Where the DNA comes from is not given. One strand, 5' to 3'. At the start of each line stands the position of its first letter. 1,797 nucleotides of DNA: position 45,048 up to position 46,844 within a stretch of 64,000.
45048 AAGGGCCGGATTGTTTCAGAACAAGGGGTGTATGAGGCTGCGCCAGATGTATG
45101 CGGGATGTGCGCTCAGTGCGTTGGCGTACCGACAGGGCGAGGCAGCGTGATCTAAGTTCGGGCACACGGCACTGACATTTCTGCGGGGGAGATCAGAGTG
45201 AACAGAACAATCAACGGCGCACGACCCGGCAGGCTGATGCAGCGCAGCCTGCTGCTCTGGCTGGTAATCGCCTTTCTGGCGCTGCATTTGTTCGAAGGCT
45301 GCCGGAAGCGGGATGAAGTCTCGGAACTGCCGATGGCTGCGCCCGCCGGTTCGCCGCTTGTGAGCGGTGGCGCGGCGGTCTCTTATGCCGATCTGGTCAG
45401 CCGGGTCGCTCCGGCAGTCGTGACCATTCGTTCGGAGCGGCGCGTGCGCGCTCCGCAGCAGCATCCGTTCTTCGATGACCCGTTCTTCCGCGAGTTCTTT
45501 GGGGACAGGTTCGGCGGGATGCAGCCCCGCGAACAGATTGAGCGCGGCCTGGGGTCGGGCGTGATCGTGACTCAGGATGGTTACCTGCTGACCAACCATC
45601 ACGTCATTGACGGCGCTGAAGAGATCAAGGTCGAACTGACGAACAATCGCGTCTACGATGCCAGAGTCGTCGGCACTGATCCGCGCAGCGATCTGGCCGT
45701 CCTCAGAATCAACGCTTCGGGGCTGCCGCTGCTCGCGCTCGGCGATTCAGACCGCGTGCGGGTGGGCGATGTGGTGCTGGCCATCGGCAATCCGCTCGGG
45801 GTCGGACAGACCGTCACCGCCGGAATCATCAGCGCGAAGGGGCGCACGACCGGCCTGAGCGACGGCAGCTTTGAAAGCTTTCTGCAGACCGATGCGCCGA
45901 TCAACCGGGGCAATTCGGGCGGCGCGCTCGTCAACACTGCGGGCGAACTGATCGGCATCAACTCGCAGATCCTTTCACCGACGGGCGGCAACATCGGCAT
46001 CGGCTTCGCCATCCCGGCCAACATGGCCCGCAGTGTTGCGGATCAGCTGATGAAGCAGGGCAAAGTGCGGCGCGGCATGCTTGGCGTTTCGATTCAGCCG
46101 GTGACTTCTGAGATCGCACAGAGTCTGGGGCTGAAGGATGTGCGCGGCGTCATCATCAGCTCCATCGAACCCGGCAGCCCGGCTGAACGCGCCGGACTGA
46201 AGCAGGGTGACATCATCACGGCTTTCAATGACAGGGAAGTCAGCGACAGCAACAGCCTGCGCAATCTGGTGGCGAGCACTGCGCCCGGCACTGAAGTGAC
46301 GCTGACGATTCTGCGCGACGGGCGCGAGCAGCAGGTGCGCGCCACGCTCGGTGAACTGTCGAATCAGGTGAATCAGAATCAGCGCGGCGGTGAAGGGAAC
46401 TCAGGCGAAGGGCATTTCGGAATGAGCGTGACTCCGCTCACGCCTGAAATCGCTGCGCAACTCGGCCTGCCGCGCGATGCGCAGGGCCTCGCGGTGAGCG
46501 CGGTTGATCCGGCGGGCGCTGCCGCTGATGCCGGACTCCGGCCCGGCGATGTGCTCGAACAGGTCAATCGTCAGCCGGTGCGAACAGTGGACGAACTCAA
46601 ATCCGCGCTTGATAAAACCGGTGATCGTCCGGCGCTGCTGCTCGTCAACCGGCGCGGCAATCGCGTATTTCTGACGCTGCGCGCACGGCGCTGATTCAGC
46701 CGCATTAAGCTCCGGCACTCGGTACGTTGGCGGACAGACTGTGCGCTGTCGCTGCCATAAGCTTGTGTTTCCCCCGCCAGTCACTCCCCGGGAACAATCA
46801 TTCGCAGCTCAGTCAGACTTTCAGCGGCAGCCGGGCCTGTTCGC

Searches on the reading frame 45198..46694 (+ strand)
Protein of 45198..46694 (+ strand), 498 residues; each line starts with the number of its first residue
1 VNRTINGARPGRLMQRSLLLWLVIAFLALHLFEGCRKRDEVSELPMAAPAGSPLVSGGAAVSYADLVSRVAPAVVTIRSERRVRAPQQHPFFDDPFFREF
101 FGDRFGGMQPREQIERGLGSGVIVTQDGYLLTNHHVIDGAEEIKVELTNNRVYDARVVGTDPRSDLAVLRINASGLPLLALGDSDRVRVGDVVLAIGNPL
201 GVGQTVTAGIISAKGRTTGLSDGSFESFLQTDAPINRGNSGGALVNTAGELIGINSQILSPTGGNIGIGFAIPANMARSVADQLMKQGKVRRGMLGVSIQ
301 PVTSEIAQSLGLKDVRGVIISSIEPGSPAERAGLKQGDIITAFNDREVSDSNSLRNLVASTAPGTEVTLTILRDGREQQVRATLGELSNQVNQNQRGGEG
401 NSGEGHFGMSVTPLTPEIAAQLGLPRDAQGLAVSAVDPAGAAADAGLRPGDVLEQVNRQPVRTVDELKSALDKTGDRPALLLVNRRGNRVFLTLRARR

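Call 14: search_protein_families(library=pfam, proteins=[window:45198-46694:+], max_evalue=0.001)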
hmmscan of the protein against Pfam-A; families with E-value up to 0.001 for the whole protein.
window:45198-46694:+ (498 aa): 8 families
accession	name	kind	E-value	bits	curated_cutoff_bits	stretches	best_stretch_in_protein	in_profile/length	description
PF13365.12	Trypsin_2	-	8.9e-35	121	27.6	1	119-254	1-144/144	Trypsin-like peptidase domain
PF17820.7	PDZ_6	-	2.2e-28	98.2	27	2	319-373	1-54/54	PDZ domain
PF13180.12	PDZ_2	-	4.2e-28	97.9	27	2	293-383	1-79/80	PDZ domain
PF00595.29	PDZ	-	1.7e-21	76.8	23.2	2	289-372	7-81/81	PDZ domain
PF00089.32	Trypsin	-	3.1e-17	63.6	20.6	1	119-278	27-217/220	Trypsin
PF14685.13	PDZ_Tricorn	-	2.3e-09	37.5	25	1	326-379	30-85/88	Tricorn protease PDZ domain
PF12812.13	PDZ_1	-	1.6e-06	28.5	28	0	408-473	12-74/78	PDZ-like domain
PF10459.15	Peptidase_S46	-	0.00041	19.6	22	0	117-137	47-67/698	Peptidase S46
